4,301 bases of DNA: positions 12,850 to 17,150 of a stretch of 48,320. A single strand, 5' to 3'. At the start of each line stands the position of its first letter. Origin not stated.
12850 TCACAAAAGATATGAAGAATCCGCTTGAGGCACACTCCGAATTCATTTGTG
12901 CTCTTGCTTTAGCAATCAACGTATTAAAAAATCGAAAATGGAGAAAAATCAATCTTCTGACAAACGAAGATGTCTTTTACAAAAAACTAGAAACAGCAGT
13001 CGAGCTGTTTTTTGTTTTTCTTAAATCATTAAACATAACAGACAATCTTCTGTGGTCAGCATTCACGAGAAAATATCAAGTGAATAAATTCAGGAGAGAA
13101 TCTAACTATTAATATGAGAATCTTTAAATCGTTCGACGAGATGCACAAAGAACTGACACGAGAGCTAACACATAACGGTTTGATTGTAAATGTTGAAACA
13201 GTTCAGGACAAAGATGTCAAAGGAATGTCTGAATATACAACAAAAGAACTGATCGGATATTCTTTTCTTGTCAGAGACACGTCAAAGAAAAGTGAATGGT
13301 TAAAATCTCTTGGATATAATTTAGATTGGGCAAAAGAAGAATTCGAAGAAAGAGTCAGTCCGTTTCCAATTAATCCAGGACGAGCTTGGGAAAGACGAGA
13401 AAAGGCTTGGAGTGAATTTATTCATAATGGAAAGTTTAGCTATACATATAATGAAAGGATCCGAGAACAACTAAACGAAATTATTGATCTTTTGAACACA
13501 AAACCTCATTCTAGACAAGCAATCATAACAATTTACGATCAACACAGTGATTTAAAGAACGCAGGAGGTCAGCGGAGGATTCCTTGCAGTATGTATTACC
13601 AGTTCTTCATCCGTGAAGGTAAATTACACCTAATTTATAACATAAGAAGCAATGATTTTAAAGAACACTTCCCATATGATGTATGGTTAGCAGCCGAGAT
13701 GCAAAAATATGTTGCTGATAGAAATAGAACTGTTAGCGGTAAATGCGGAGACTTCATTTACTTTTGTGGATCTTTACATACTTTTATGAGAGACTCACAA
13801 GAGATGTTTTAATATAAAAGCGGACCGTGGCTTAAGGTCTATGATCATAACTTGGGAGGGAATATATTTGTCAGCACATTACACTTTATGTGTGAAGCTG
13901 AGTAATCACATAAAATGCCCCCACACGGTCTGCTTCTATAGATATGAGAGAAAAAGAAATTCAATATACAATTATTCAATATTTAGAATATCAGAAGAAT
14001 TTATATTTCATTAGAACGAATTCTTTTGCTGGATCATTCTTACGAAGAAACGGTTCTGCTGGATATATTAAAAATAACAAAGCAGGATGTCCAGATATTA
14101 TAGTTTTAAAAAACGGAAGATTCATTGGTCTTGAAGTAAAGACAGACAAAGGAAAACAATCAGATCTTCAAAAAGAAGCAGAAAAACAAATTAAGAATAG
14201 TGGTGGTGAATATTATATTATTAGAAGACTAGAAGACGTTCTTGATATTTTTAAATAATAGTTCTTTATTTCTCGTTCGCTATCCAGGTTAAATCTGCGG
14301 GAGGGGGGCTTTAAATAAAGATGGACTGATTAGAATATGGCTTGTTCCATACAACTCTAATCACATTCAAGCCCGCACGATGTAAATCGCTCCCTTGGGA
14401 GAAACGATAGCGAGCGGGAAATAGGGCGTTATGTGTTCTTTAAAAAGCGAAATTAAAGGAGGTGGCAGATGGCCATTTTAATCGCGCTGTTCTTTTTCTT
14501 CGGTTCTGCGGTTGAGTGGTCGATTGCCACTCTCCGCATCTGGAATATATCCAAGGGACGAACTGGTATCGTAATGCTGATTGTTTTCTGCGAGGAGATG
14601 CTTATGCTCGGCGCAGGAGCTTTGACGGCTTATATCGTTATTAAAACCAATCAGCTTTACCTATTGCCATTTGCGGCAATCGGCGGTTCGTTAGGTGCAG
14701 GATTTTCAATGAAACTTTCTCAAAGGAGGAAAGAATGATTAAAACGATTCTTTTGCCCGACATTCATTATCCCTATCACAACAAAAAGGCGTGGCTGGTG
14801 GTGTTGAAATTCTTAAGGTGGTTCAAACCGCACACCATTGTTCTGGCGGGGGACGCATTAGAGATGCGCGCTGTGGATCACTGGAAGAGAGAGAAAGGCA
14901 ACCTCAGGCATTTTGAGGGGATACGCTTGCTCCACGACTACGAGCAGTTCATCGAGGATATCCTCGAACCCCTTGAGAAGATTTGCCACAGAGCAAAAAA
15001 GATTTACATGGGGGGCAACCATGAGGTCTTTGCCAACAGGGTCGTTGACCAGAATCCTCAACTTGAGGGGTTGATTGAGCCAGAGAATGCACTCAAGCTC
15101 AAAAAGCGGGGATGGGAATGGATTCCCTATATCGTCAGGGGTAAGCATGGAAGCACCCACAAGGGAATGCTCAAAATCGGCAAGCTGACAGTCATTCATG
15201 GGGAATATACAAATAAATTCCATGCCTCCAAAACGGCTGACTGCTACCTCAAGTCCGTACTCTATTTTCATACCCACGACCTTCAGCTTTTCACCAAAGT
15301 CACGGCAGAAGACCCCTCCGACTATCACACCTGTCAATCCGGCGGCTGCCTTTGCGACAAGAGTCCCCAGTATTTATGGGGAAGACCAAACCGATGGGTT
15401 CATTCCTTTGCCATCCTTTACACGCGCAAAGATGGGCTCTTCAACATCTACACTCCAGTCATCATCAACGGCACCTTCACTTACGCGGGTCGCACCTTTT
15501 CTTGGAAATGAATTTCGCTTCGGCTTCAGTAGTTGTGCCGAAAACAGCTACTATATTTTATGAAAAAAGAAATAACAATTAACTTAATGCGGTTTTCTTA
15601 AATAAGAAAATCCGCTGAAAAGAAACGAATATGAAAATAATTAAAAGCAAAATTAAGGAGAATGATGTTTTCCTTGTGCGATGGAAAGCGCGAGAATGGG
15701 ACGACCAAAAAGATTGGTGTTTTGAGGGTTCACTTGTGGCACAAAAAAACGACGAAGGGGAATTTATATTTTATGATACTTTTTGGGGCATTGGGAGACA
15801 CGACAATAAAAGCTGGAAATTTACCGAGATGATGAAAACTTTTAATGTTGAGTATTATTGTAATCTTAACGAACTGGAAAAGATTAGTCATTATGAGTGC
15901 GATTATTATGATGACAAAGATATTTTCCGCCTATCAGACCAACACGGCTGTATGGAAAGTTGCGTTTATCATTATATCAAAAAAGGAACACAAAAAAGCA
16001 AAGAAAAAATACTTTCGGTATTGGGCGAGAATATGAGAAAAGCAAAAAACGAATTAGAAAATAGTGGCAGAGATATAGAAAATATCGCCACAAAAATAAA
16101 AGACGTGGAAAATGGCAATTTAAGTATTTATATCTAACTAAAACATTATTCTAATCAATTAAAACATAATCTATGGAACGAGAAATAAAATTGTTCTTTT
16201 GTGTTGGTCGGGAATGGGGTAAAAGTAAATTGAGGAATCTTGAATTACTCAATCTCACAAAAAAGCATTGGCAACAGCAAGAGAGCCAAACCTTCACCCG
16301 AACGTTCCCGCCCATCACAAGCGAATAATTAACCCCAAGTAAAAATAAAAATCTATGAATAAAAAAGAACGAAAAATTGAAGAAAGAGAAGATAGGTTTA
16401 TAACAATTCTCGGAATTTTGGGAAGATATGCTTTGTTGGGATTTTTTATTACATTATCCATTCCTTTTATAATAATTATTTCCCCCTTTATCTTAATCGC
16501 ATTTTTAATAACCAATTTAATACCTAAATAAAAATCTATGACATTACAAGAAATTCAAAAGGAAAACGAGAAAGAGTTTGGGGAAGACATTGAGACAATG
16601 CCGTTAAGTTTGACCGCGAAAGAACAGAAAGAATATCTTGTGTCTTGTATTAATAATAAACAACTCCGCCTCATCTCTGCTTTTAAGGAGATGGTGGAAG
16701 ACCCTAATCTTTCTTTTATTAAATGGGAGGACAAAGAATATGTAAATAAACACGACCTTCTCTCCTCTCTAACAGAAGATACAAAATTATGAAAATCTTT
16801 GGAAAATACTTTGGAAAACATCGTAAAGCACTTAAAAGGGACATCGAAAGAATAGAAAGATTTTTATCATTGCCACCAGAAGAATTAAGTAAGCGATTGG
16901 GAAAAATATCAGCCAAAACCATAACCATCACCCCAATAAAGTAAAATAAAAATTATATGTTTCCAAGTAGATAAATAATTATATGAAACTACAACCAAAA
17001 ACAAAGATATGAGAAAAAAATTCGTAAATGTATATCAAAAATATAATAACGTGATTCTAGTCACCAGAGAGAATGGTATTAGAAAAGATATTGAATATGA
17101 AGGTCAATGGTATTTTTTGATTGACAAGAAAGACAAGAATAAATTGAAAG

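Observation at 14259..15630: High-GC, Shine-Dalgarno-bearing two-gene island (membrane protein + metallophosphoesterase) grafted onto a native early-gene leader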

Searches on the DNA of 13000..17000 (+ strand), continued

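Call 118: search_with_rna_model(model_id=R1, sources=[L145, L146, L147, L148, L149, L150, L151, L138, L065, L013, L010], max_evalue=1, show_alignments=3)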
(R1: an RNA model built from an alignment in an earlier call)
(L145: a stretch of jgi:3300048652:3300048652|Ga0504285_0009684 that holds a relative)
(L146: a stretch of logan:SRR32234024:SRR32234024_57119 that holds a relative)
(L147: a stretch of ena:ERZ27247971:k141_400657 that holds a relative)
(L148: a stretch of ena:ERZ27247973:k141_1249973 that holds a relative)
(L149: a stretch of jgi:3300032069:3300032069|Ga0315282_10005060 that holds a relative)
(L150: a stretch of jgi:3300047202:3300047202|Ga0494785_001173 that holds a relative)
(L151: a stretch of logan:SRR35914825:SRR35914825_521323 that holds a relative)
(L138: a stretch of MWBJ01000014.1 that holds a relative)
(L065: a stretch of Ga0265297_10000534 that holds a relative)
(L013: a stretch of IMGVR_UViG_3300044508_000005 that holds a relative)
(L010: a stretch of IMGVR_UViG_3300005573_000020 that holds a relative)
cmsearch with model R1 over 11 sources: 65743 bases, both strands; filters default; matches with E-value up to 1: 2.
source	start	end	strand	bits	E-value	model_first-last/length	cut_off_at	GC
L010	8272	8339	+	19.8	0.0015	1-185/185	no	0.4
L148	2724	2782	-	11.9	0.19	1-185/185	no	0.36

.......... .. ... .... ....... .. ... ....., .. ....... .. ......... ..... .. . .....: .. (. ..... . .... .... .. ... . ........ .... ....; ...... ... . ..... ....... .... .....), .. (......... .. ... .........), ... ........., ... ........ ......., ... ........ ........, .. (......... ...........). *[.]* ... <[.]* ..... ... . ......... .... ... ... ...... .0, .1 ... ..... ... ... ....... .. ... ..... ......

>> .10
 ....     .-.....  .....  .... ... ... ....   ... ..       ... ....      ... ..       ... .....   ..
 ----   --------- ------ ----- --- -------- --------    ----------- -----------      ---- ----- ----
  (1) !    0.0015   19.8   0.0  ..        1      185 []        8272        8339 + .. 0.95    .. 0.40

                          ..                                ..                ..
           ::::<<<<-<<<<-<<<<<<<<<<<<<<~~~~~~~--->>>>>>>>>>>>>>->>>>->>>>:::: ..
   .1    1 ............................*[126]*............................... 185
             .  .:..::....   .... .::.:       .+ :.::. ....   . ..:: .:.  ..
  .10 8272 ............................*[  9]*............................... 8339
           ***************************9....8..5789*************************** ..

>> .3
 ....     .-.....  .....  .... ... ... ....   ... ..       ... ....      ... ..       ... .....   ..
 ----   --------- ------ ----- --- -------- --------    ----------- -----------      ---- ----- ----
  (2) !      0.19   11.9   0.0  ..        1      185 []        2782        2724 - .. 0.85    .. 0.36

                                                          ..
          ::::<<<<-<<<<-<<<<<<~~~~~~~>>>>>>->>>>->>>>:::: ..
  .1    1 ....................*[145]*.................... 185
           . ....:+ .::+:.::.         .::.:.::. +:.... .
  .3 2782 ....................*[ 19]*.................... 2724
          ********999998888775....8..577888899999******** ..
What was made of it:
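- Closest known: T4-type hyperplastic regions with promoter-early stem-loops. Same: A P1-only hairpin of the same sequence type occurs in L010 (call 118).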

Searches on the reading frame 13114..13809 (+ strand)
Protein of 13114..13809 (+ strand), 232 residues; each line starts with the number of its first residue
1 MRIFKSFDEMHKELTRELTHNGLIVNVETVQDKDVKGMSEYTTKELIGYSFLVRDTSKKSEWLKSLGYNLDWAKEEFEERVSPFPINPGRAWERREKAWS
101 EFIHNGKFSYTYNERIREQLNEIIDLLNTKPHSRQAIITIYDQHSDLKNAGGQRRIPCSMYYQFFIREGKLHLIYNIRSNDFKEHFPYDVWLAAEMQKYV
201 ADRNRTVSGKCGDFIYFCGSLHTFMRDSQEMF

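Call 4: search_protein_families(library=pfam, proteins=[window:13114-13809:+], max_evalue=0.01)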
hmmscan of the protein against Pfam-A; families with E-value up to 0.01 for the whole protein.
window:13114-13809:+ (232 aa): 1 family
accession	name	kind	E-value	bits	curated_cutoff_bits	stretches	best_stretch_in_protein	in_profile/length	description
PF00303.24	Thymidylat_synt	-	4.5e-13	49.4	24.3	1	91-227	97-214/266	Thymidylate synthase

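Call 5: search_protein_families(library=phrogs, proteins=[window:13114-13809:+], max_evalue=0.01)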
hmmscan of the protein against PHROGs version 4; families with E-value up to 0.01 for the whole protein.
window:13114-13809:+ (232 aa): 4 families
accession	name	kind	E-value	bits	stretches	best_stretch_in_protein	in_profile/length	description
phrog_160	-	DNA, RNA and nucleotide metabolism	1.2e-25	91.1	1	2-227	27-256/335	thymidylate synthase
phrog_5131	-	DNA, RNA and nucleotide metabolism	6.9e-14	52.9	1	97-229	87-222/357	thymidylate synthase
phrog_5682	-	DNA, RNA and nucleotide metabolism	1.4e-09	38.6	1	106-227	37-154/209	thymidylate synthase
phrog_3676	-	DNA, RNA and nucleotide metabolism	8.8e-08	32.7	1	118-181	114-186/351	thymidylate synthase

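Call 25: find_related_loci(query=window:13114-13809:+, collection=viral_contigs, flank=6000)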
Query window:13114-13809:+ (232 aa) in viral_contigs; peptide patterns used: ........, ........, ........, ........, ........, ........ (x = any residue, [..] = any of these).
18 stretches matched a pattern; 6 encode a relative of the query (tblastn E <= 1e-3); 6 distinct loci.
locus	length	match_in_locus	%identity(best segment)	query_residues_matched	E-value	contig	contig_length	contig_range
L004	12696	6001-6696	71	1-232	4e-114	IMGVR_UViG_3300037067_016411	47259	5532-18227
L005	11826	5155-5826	44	1-227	2e-59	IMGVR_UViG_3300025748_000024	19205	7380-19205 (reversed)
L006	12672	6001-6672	44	1-227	2e-59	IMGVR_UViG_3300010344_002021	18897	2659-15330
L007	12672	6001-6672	44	1-227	2e-59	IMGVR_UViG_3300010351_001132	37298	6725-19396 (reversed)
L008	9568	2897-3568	44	1-227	2e-59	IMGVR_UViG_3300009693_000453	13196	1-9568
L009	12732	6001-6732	36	1-230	3e-34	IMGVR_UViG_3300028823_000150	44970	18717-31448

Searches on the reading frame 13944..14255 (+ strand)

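Call 4: search_protein_families(library=pfam, proteins=[window:13944-14255:+], max_evalue=0.01)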
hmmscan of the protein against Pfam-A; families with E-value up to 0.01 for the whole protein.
window:13944-14255:+ (104 aa): 2 families
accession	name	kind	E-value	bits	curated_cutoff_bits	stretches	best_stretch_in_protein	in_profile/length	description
PF08774.17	VRR_NUC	-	5e-05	23.8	23.8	1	42-93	57-112/116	VRR-NUC domain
PF01870.24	Hjc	-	0.0015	18.9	21.1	1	33-92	18-77/93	Archaeal holliday junction resolvase (hjc)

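Call 5: search_protein_families(library=phrogs, proteins=[window:13944-14255:+], max_evalue=0.01)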
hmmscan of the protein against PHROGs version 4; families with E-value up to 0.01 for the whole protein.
window:13944-14255:+ (104 aa): 3 families
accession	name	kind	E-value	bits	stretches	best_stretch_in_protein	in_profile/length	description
phrog_93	-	DNA, RNA and nucleotide metabolism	5e-18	66.1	1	1-103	352-438/613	endonuclease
phrog_824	-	unknown function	6.1e-08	33.9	1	46-104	111-172/265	-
phrog_5702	-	DNA, RNA and nucleotide metabolism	2e-06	28.7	1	45-102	3-62/70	Holliday junction resolvase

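Call 68: search_protein_families(library=ncbifam, proteins=[window:13944-14255:+], max_evalue=0.1)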
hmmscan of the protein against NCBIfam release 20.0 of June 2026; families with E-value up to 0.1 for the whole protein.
window:13944-14255:+ (104 aa): 0 families

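Call 69: search_protein_families(library=padloc, proteins=[window:13944-14255:+], max_evalue=0.1)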
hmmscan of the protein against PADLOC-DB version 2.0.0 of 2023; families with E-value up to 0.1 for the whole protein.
window:13944-14255:+ (104 aa): 1 family
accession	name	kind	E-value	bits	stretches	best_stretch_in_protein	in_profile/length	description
PDLC01037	Csx1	-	0.027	12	1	51-84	236-264/320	ARF+Nuclease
